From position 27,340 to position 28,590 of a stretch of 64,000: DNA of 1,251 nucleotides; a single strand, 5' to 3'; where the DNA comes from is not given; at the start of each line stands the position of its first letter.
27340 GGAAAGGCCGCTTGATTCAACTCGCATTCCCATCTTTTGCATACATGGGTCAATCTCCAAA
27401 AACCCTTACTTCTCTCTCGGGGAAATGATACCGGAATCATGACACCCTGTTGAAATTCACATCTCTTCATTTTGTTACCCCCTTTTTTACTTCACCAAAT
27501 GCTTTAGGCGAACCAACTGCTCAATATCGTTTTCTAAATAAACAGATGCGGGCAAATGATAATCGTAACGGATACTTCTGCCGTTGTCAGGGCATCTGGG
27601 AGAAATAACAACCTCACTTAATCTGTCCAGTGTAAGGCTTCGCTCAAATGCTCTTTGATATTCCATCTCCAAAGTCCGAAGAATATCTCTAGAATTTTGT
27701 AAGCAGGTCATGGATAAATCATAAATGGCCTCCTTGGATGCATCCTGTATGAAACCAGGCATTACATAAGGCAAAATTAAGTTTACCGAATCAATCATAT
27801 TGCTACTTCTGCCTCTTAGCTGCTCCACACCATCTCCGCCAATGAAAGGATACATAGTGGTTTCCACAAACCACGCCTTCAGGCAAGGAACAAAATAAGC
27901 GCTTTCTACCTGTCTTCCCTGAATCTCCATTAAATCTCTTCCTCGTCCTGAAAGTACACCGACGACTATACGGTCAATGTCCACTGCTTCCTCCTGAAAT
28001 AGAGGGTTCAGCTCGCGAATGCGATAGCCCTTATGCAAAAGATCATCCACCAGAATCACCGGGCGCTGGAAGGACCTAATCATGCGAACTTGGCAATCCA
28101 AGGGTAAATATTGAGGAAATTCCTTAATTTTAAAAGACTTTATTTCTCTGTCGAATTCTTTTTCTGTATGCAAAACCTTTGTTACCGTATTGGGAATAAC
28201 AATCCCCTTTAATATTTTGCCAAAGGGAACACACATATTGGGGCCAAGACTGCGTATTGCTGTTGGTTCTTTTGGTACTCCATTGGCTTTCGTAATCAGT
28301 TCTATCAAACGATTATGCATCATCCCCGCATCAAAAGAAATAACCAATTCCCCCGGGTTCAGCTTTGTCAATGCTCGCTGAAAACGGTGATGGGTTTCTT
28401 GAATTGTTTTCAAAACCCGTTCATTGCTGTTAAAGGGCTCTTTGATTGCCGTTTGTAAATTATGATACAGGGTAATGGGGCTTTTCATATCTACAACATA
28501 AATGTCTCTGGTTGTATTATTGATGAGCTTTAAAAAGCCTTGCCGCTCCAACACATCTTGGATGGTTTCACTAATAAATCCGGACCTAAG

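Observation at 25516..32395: Candidate novel nucleotide/cofactor system: giant HD-HEAT-NTase-PRTase protein, LDH-fold protein and Fe-S flavoprotein in one operon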

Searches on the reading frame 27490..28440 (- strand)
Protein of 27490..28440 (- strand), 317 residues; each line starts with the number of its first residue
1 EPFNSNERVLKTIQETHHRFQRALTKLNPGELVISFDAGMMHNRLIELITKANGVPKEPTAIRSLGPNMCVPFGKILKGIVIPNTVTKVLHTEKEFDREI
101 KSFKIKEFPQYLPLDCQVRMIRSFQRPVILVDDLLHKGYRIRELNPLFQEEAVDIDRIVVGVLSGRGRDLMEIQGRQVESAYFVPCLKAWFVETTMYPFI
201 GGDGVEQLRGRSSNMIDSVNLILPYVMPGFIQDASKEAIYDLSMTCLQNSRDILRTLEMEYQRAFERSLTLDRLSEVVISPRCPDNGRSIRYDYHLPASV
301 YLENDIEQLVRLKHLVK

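Call 39: search_solved_structures(query=A4, max_evalue=10, show_alignments=2)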
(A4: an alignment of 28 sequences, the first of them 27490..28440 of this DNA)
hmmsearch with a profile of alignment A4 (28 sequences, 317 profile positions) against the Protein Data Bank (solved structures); distinct sequences matched with E-value up to 10: 0.

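Call 76: search_protein_representatives(protein=window:27490-28440:-)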
Query: 317 residues. Proteins with E-value up to 0.001 (for the whole library): 390; up to 1e-10: 278; up to 1e-30: 175. The best 150 are listed.
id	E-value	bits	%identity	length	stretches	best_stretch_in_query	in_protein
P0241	7.3e-135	465.6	63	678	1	1-316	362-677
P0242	4.9e-118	410.4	59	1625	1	1-313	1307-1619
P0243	1.1e-113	396.1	55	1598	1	1-315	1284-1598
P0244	2.0e-109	382.1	52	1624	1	1-315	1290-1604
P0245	3.5e-106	371.4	51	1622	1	2-317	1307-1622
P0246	2.2e-105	368.8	55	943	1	1-315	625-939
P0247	5.1e-105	367.6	52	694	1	1-316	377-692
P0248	5.5e-105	367.5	54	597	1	1-315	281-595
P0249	1.8e-103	362.6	53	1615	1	1-314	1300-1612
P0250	2.2e-103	362.2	51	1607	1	1-315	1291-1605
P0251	2.5e-103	362.1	72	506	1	1-222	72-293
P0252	3.7e-102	358.2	53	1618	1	2-315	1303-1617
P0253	1.1e-101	356.7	51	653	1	2-314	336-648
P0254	8.1e-101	353.8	52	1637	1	2-315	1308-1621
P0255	8.2e-101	353.8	53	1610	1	2-315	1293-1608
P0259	7.0e-99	347.5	50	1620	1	2-314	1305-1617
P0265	1.2e-94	333.6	49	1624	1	1-315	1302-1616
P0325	1.9e-75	270.5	44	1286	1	1-317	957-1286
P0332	1.9e-72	260.6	42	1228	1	2-312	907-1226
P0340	4.0e-70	253.0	42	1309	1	9-311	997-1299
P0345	5.4e-67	242.7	41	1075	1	3-312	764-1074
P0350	1.1e-65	238.4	40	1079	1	4-313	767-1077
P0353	5.9e-65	236.0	38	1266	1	1-311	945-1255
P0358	8.7e-64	232.2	43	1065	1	1-315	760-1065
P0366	1.6e-57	211.6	40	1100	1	2-313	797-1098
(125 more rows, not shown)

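Call 78: search_protein_families(library=pfam, proteins=[P0325, P0332, P0340, P0345, P0350, P0353, P0358, P0366], max_evalue=0.01)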
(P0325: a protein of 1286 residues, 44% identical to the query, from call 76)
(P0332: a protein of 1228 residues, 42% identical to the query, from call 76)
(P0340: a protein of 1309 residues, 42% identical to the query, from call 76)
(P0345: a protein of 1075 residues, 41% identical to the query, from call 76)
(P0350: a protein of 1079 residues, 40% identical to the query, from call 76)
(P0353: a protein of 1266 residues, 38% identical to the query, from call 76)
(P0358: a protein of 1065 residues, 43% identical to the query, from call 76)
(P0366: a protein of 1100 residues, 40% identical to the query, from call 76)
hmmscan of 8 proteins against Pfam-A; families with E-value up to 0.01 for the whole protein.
P0325 (1286 aa): 1 family
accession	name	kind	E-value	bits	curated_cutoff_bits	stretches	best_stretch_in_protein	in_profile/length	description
PF01467.32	CTP_transf_like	-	3.3e-05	24.5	21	1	613-713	1-94/133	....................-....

P0332 (1228 aa): 0 families

P0340 (1309 aa): 1 family
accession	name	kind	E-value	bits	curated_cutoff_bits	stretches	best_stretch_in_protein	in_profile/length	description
PF01467.32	CTP_transf_like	-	4.4e-09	37.1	21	1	604-769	1-132/133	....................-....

P0345 (1075 aa): 2 families
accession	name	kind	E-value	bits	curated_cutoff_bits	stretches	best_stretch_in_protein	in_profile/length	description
PF01467.32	CTP_transf_like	-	1.1e-05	26.1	21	1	472-624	1-131/133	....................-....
PF12719.13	Cnd3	-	0.0084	15.8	25.8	0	61-127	60-127/288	Nuclear condensing complex subunits, C-term domain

P0350 (1079 aa): 1 family
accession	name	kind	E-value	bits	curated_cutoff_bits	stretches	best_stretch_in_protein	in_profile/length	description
PF01467.32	CTP_transf_like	-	2.2e-05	25.1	21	1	470-625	1-131/133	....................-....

P0353 (1266 aa): 4 families
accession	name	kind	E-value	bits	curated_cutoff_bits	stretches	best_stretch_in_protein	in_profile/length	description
PF01467.32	CTP_transf_like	-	2.2e-09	38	21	1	559-723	1-131/133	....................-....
PF20926.3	Htt_N-HEAT_1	-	0.00066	20.5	31.2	0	112-153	103-144/152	Huntingtin, N-terminal HEAT 1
PF00156.33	Pribosyltran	-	0.0011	18.7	26.3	1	1055-1121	79-137/158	Phosphoribosyl transferase domain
PF02985.28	HEAT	-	0.0036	17.8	23.5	0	129-156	1-28/31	HEAT repeat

P0358 (1065 aa): 0 families

P0366 (1100 aa): 0 families

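Call 80: find_encoding_contigs(protein=P0353, flank=8000, max_places=3)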
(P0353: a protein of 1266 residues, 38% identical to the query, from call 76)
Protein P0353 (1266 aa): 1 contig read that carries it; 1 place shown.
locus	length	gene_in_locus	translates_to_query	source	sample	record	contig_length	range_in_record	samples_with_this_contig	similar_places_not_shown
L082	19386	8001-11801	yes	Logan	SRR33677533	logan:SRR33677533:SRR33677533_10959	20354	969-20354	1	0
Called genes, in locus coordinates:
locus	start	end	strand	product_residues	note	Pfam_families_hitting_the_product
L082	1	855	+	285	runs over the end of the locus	-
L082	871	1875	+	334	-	PF01699:Na_Ca_ex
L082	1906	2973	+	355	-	PF01321:Creatinase_N, PF00557:Peptidase_M24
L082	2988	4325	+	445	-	PF00342:PGI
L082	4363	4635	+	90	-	PF06803:DUF1232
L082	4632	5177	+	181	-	PF00156:Pribosyltran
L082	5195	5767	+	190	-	PF06130:PTAC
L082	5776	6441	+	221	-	PF01791:DeoC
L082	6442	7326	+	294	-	PF00781:DAGK_cat, PF19279:YegS_C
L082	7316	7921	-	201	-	-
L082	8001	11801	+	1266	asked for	PF01467:CTP_transf_like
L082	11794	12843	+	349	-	PF00056:Ldh_1_N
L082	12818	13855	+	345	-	PF03358:FMN_red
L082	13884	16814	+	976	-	PF01869:BcrAD_BadFG, PF09989:DUF2229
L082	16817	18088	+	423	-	PF09989:DUF2229 (faint)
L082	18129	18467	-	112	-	-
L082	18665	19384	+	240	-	?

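Call 81: find_encoding_contigs(protein=P0345, flank=8000, max_places=2)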
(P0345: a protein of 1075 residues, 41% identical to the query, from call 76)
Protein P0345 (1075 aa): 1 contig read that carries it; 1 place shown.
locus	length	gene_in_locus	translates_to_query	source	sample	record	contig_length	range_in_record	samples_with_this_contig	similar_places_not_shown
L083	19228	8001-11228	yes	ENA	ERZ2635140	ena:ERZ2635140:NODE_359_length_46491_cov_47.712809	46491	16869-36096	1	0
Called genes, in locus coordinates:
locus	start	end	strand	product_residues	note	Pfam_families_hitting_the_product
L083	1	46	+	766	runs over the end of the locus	PF00069:Pkinase, PF07714:PK_Tyr_Ser-Thr, PF03109:ABC1 (weak), PF03793:PASTA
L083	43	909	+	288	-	PF16745:RsgA_N, PF03193:RsgA_GTPase, PF01926:MMR_HSR1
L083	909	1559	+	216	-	PF00834:Ribul_P_3_epim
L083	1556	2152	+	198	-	PF04263:TPK_catalytic, PF04265:TPK_B1_binding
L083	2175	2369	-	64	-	PF00830:Ribosomal_L28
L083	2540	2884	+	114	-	PF03780:Asp23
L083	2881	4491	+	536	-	PF02734:Dak2, PF21645:FakA-like_M, PF13684:FakA-like_C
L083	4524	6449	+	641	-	PF17191:RecG_wedge, PF04851:ResIII, PF00270:DEAD, PF00271:Helicase_C, PF19833:RecG_dom3_C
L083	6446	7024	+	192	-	PF03602:Cons_hypoth95, PF04378:RsmJ (faint), PF05175:MTS (weak), PF06325:PrmA (weak), PF02475:TRM5-TYW2_MTfase (weak), PF09445:Methyltransf_15 (weak), PF13847:Methyltransf_31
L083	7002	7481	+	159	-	PF01467:CTP_transf_like, PF08218:Citrate_ly_lig (weak)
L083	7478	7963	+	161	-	PF28068:Scy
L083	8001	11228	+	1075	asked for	PF01467:CTP_transf_like (faint)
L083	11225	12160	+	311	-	PF00056:Ldh_1_N (weak)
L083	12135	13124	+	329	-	PF03358:FMN_red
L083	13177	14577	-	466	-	PF22352:K319L-like_PKD (weak)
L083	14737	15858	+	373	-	PF00149:Metallophos, PF12850:Metallophos_2 (weak)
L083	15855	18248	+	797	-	PF02463:SMC_N (faint), PF13175:AAA_15 (weak), PF13514:AAA_27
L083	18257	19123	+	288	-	PF01545:Cation_efflux, PF16916:ZT_dimer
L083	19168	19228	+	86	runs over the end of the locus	-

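Call 82: find_encoding_contigs(protein=P0325, flank=8000, max_places=2)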
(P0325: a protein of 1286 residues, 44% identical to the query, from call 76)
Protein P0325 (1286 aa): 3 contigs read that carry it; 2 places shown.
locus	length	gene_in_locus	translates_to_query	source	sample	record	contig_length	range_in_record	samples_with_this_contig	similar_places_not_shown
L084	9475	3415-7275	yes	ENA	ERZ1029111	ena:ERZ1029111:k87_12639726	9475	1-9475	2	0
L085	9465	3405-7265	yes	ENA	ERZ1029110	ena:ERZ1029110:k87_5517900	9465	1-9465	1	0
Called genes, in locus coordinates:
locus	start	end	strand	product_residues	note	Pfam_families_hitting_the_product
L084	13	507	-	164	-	PF00881:Nitroreductase, PF14512:TM1586_NiRdase, PF00881:Nitroreductase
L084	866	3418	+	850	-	PF01326:PPDK_N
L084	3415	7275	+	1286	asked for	-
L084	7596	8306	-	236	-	PF02308:MgtC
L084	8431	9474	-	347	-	?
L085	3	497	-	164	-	PF00881:Nitroreductase, PF14512:TM1586_NiRdase, PF00881:Nitroreductase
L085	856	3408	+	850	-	PF01326:PPDK_N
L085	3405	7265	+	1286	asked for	-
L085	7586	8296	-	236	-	PF02308:MgtC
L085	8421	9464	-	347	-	?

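Call 83: find_encoding_contigs(protein=P0366, flank=8000, max_places=2)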
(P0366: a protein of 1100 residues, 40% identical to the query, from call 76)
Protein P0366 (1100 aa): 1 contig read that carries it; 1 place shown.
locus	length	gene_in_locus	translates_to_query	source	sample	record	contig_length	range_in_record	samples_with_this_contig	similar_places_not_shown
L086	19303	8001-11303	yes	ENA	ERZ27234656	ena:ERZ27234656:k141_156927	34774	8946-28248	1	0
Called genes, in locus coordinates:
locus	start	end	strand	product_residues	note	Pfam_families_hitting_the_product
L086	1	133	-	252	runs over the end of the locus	PF03746:LamB_YcsF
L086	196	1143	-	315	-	PF02626:CT_A_B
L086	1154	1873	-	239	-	PF02682:CT_C_D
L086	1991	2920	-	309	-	PF00126:HTH_1, PF13556:HTH_30 (weak), PF03466:LysR_substrate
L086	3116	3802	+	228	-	PF03737:RraA-like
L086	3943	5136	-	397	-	PF00155:Aminotran_1_2, PF01041:DegT_DnrJ_EryC1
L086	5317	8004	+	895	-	PF01326:PPDK_N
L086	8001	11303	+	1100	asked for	-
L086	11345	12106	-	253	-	PF00392:GntR (faint), PF08220:HTH_DeoR, PF08279:HTH_11 (weak), PF00455:DeoRC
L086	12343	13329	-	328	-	PF00248:Aldo_ket_red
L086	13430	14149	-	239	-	PF00005:ABC_tran, PF13304:AAA_21 (faint)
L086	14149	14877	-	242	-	PF13476:AAA_23 (weak), PF00005:ABC_tran, PF12399:BCA_ABC_TP_C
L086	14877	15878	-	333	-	PF02653:BPD_transp_2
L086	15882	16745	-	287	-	PF02653:BPD_transp_2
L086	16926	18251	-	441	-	PF13433:Peripla_BP_5, PF13458:Peripla_BP_6, PF01094:ANF_receptor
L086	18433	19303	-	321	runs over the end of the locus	PF00294:PfkB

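Call 84: search_protein_families(library=pfam, proteins=[L086:5317-8001:+, L084:866-3415:+, L082:7316-7918:-, L082:13884-16811:+, L083:7478-7960:+], max_evalue=0.01)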
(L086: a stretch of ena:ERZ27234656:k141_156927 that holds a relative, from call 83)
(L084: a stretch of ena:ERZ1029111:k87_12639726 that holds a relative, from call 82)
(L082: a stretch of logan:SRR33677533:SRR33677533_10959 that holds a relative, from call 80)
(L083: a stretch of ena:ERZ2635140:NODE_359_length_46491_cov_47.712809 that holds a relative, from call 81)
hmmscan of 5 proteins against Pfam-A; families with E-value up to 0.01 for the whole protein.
L086:5317-8001:+ (895 aa): 1 family
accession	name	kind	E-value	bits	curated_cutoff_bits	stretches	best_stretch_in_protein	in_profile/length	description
PF01326.24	PPDK_N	-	2.7e-41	142.4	27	1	324-702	3-324/328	Pyruvate phosphate dikinase, AMP/ATP-binding domain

L084:866-3415:+ (850 aa): 1 family
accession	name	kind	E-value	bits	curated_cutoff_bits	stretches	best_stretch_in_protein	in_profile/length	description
PF01326.24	PPDK_N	-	4.6e-41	141.6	27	1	279-659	3-326/328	Pyruvate phosphate dikinase, AMP/ATP-binding domain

L082:7316-7918:- (200 aa): 1 family
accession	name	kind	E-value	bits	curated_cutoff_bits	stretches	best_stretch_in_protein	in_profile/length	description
PF22456.1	PqqF-like_C_4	-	0.005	17.4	27.5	0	94-129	35-70/100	PQQ synthase PqqF-like, C-terminal lobe domain 4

L082:13884-16811:+ (976 aa): 6 families
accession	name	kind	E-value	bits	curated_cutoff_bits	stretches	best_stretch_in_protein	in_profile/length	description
PF09989.15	DUF2229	-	6.3e-69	232.4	29.4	1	662-880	2-218/218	CoA enzyme activase uncharacterised domain (DUF2229)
PF01869.26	BcrAD_BadFG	-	5.3e-62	210.2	31.5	2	317-571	1-271/271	BadF/BadG/BcrA/BcrD ATPase family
PF00370.27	FGGY_N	-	4e-05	23.8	28.8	0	2-83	2-83/245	FGGY family of carbohydrate kinases, N-terminal domain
PF00480.26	ROK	-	0.0012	18.9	22.9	0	3-60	2-63/294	ROK family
PF01548.23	DEDD_Tnp_IS110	-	0.0015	18.8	29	0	317-388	1-68/155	Transposase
PF05378.19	Hydant_A_N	-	0.0017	18.5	25.2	0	317-373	2-60/176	Hydantoinase/oxoprolinase N-terminal region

L083:7478-7960:+ (161 aa): 1 family
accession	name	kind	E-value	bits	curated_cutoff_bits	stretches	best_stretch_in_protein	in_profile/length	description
PF05103.18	DivIVA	-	0.0076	16.6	28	0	44-117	51-118/131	DivIVA protein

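Call 85: search_solved_structures(query=L086:5317-8001:+, max_evalue=0.001)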
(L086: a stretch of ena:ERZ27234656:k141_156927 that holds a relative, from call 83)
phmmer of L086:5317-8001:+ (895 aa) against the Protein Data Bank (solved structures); distinct sequences matched with E-value up to 0.001: 0.

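Call 86: find_encoding_contigs(protein=P0340, flank=6000, max_places=2)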
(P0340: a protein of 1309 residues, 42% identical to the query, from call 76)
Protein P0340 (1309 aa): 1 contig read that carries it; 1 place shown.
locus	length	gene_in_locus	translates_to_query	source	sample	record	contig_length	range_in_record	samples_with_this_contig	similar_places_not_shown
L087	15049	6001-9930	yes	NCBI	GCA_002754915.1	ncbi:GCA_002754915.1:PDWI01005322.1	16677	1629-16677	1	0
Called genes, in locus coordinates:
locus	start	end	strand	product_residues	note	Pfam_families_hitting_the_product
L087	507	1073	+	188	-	PF00265:TK, PF13604:AAA_30 (weak)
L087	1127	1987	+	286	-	-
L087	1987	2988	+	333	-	PF01699:Na_Ca_ex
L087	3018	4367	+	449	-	PF00342:PGI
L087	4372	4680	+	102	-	PF06803:DUF1232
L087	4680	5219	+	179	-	PF00156:Pribosyltran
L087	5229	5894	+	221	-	PF01791:DeoC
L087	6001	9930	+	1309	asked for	PF01467:CTP_transf_like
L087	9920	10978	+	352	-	PF00056:Ldh_1_N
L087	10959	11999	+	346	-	PF03358:FMN_red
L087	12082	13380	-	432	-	-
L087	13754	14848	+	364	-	PF06925:MGDG_synth, PF13439:Glyco_transf_4 (faint), PF00534:Glycos_transf_1 (weak), PF04101:Glyco_tran_28_C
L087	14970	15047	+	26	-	?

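Call 87: find_encoding_contigs(protein=P0332, flank=6000, max_places=2)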
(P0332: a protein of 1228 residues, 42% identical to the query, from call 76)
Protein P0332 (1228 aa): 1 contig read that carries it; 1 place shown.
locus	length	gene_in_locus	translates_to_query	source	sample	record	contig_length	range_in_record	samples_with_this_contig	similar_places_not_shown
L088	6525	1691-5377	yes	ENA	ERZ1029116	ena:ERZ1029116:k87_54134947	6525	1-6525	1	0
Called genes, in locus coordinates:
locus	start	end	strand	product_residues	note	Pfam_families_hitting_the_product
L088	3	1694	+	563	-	?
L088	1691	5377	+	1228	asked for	-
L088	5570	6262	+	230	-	PF04012:PspA_IM30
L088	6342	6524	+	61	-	?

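Call 88: find_encoding_contigs(protein=P0358, flank=6000, max_places=2)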
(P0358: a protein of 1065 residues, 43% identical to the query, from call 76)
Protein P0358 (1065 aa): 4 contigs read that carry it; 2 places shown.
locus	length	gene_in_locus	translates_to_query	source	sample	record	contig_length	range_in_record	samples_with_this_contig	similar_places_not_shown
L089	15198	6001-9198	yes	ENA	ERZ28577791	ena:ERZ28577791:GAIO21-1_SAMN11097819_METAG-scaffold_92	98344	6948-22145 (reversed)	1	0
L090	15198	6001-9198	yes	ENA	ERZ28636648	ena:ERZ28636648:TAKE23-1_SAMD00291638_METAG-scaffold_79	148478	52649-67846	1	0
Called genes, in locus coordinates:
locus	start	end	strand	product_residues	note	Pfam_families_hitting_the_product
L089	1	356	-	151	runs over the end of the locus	PF03788:LrgA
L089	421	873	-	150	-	PF01894:YjbQ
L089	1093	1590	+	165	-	-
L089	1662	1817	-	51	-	PF00301:Rubredoxin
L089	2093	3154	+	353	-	PF13515:FUSC_2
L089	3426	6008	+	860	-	PF01326:PPDK_N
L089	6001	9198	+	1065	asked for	-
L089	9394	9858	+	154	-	PF00011:HSP20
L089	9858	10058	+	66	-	-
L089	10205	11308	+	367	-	PF00480:ROK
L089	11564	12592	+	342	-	PF08240:ADH_N, PF00107:ADH_zinc_N, PF13602:ADH_zinc_N_2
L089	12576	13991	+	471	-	PF07690:MFS_1, PF13347:MFS_2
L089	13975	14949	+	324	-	PF00294:PfkB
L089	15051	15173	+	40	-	-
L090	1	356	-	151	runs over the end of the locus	PF03788:LrgA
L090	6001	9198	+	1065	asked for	-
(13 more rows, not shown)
